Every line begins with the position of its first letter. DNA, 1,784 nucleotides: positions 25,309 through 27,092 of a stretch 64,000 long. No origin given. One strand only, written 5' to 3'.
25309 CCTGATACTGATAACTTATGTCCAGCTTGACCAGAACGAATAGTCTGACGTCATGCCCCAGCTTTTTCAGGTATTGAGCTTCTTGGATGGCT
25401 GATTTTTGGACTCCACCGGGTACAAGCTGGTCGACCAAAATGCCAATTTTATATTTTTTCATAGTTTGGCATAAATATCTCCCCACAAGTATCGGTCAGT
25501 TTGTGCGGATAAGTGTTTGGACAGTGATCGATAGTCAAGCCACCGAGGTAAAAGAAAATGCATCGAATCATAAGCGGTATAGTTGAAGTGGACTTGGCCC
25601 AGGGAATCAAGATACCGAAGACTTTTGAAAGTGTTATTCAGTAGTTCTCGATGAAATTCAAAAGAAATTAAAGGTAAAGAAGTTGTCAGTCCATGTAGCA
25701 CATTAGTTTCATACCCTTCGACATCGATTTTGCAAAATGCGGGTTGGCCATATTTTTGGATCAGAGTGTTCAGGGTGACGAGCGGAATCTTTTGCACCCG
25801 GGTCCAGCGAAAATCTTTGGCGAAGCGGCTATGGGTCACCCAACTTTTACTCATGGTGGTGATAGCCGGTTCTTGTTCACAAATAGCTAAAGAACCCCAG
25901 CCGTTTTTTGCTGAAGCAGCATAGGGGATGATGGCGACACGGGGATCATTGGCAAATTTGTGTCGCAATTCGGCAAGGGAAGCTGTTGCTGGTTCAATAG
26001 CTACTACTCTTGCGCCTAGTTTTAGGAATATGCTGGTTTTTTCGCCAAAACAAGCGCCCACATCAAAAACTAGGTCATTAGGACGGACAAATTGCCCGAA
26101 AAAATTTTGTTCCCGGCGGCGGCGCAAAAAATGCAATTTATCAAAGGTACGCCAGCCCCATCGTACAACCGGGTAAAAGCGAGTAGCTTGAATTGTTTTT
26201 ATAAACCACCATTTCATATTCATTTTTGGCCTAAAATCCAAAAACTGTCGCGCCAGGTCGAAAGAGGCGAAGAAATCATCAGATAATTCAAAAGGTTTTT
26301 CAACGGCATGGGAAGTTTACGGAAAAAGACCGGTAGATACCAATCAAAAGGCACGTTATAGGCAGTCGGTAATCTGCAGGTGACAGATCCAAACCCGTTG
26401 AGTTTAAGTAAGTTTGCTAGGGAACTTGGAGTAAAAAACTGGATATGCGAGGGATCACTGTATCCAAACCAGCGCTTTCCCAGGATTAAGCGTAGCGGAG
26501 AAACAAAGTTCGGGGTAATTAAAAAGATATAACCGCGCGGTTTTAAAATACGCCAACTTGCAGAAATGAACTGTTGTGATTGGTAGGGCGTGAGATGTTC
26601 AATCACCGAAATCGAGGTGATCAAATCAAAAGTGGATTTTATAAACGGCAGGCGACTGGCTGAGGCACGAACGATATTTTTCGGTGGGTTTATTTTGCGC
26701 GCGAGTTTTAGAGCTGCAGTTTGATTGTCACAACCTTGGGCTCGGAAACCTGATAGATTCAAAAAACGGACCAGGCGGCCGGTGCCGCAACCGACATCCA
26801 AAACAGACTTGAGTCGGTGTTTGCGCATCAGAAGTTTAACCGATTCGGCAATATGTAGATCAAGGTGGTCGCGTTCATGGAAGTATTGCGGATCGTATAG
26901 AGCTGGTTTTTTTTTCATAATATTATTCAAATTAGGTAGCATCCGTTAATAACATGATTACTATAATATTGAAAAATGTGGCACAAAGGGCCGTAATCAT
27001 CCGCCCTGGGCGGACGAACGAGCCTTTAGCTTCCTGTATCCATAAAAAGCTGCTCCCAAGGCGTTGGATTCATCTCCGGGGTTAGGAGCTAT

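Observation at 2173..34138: Eight SAM-methyltransferase domains in one glycan locus, including Zn-ribbon-flanked MTases and an MTase-GT2 fusion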

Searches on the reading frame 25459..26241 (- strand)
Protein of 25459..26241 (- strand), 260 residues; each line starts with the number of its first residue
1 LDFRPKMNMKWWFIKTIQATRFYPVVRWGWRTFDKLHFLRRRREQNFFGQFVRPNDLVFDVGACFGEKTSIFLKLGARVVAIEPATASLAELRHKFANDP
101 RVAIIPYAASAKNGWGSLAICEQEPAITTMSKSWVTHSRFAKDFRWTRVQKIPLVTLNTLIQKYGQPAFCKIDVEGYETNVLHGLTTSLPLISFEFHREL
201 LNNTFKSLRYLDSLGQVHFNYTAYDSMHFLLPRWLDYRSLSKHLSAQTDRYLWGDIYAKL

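Call 3: search_protein_families(library=pfam, proteins=[window:25459-26241:-], max_evalue=0.01)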
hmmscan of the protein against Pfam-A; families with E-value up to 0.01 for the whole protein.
window:25459-26241:- (260 aa): 1 family
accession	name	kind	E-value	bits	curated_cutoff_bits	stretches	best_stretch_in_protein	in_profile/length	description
PF05050.19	Methyltransf_21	-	5e-11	43.5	22.7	1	60-198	1-150/173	Methyltransferase FkbM domain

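Call 10: search_protein_families(library=ncbifam, proteins=[window:25459-26241:-], max_evalue=0.1)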
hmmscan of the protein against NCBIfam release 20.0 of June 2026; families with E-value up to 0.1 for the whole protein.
window:25459-26241:- (260 aa): 7 families
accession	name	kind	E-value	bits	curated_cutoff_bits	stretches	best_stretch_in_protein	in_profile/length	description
TIGR01444.1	fkbM_fam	subfamily_domain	1.4e-21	77.5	37.7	1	58-196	2-142/143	FkbM family methyltransferase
NF000468.1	Erm37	exception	3.1e-06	27.3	350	1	49-98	27-76/179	23S rRNA (adenine(2058)-N(6))-methyltransferase Erm(37)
NF000058.2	Erm41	exception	0.00084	19.3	350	1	52-103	29-81/173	23S rRNA (adenine(2058)-N(6))-methyltransferase Erm(41)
NF000499.2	Erm23S_rRNA_broad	equivalog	0.00098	18.6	212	1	53-105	22-74/244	23S ribosomal RNA methyltransferase Erm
NF012223.0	erm_F_23S_MT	exception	0.0012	18.2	575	1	54-104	33-83/266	23S rRNA (adenine(2058)-N(6))-methyltransferase Erm(F)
NF000337.1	erm_SHROVE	exception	0.025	13.9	320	1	38-105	10-79/248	ErmE/ErmH/ErmO/ErmR family 23S rRNA (adenine(2058)-N(6))-methyltransferase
NF043040.1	corrin_prot_MT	hypoth_equivalog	0.03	13.8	180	1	46-99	33-86/216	corrinoid protein-associated methyltransferase CpaM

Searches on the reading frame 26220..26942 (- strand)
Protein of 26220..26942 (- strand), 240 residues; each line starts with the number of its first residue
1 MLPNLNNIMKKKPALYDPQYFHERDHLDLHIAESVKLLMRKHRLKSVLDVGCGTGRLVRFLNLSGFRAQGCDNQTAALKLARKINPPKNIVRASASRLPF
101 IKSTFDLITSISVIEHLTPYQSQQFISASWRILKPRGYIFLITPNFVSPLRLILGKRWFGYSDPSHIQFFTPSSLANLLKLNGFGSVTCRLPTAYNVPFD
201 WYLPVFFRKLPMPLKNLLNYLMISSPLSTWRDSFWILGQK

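Call 3: search_protein_families(library=pfam, proteins=[window:26220-26942:-], max_evalue=0.01)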
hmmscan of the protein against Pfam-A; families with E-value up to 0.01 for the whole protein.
window:26220-26942:- (240 aa): 13 families
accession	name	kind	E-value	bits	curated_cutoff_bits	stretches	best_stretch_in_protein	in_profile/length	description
PF13489.12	Methyltransf_23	-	1.3e-18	67.8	27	1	31-184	9-159/164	Methyltransferase domain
PF08241.18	Methyltransf_11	-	1.2e-17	64.7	21.2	1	48-140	1-94/95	Methyltransferase domain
PF13649.12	Methyltransf_25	-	3.6e-16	60.1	27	1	47-137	1-97/97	Methyltransferase domain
PF08242.18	Methyltransf_12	-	4.5e-11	43.8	30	1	48-139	1-98/98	Methyltransferase domain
PF13847.12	Methyltransf_31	-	8.1e-10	39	27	1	43-145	3-113/145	Methyltransferase domain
PF03848.20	TehB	-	2e-07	31.1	20.4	1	19-142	7-133/193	Tellurite resistance protein TehB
PF02353.26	CMAS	-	1.6e-05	24.8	27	1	14-141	29-164/273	Mycolic acid cyclopropane synthetase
PF01209.24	Ubie_methyltran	-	3e-05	23.9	20.1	1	37-142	41-152/233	ubiE/COQ5 methyltransferase family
PF05175.20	MTS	-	0.00014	22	23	1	40-147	28-144/170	Methyltransferase small domain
PF20922.3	Anamorsin_N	-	0.00033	20.8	27.1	1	101-188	48-120/163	Anamorsin, N-terminal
PF03141.22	Methyltransf_29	-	0.00044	19.4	23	1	30-144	104-220/506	Putative S-adenosyl-L-methionine-dependent methyltransferase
PF07757.19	AdoMet_MTase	-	0.0037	17.9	27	1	43-74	61-92/115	Predicted AdoMet-dependent methyltransferase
PF07021.18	MetW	-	0.0041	17.2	21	1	46-78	16-49/193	Methionine biosynthesis protein MetW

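Call 10: search_protein_families(library=ncbifam, proteins=[window:26220-26942:-], max_evalue=0.1)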
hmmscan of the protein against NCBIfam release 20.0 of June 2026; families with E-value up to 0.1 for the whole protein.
window:26220-26942:- (240 aa): 43 families (the best 25 are shown)
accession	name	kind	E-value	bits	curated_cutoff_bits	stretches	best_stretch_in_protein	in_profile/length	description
NF045667.1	MTase_DVU1556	equivalog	1.1e-15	57.7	155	1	42-141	21-119/213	DVU_1556 family methyltransferase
TIGR01983.1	UbiG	equivalog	6.3e-13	48.6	102.95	1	31-145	37-155/228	bifunctional 2-polyprenyl-6-hydroxyphenol methylase/3-demethylubiquinol 3-O-methyltransferase UbiG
TIGR02072.1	BioC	equivalog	1.4e-11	44.7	184.95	1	37-186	26-173/244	malonyl-ACP O-methyltransferase BioC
NF043040.1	corrin_prot_MT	hypoth_equivalog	8.9e-11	41.6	180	1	43-141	41-147/216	corrinoid protein-associated methyltransferase CpaM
NF004851.0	PRK06202.1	equivalog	2e-09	37.2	243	1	34-131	51-156/237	hypothetical protein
NF008992.0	PRK12335.1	equivalog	4.5e-09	35.9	303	1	19-143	99-225/289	SAM-dependent methyltransferase TehB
NF008686.0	PRK11705.1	equivalog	8.5e-09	34.9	400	1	8-143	129-267/383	cyclopropane fatty acyl phospholipid synthase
NF008405.0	PRK11207.1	equivalog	3.6e-08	33.1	218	1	19-142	7-133/198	tellurite resistance methyltransferase TehB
NF041255.1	mycofact_MftM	equivalog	1.1e-07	31.5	200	1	45-134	141-234/289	mycofactocin oligosaccharide methyltransferase MftM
TIGR01934.1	MenG_MenH_UbiE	subfamily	1.1e-07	31.4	158.35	1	39-142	35-142/223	ubiquinone/menaquinone biosynthesis methyltransferase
NF007610.0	PRK10258.1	equivalog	1.9e-07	30.7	342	1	21-142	20-139/251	malonyl-ACP O-methyltransferase BioC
NF001244.0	PRK00216.1-5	equivalog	1.2e-06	28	216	1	40-140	45-152/236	bifunctional demethylmenaquinone methyltransferase/2-methoxy-6-polyprenyl-1,4-benzoquinol methylase UbiE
TIGR04074.1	bacter_Hen1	equivalog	1.5e-06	27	340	1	26-145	265-395/462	3' terminal RNA ribose 2'-O-methyltransferase Hen1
NF008300.0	PRK11088.1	equivalog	2.2e-06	27.3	303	1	27-144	70-182/272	23S rRNA (guanine(745)-N(1))-methyltransferase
NF045825.1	FAmtase_mtf2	equivalog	1.4e-05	24.4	400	1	45-140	60-157/248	fatty-acid O-methyltransferase Mtf2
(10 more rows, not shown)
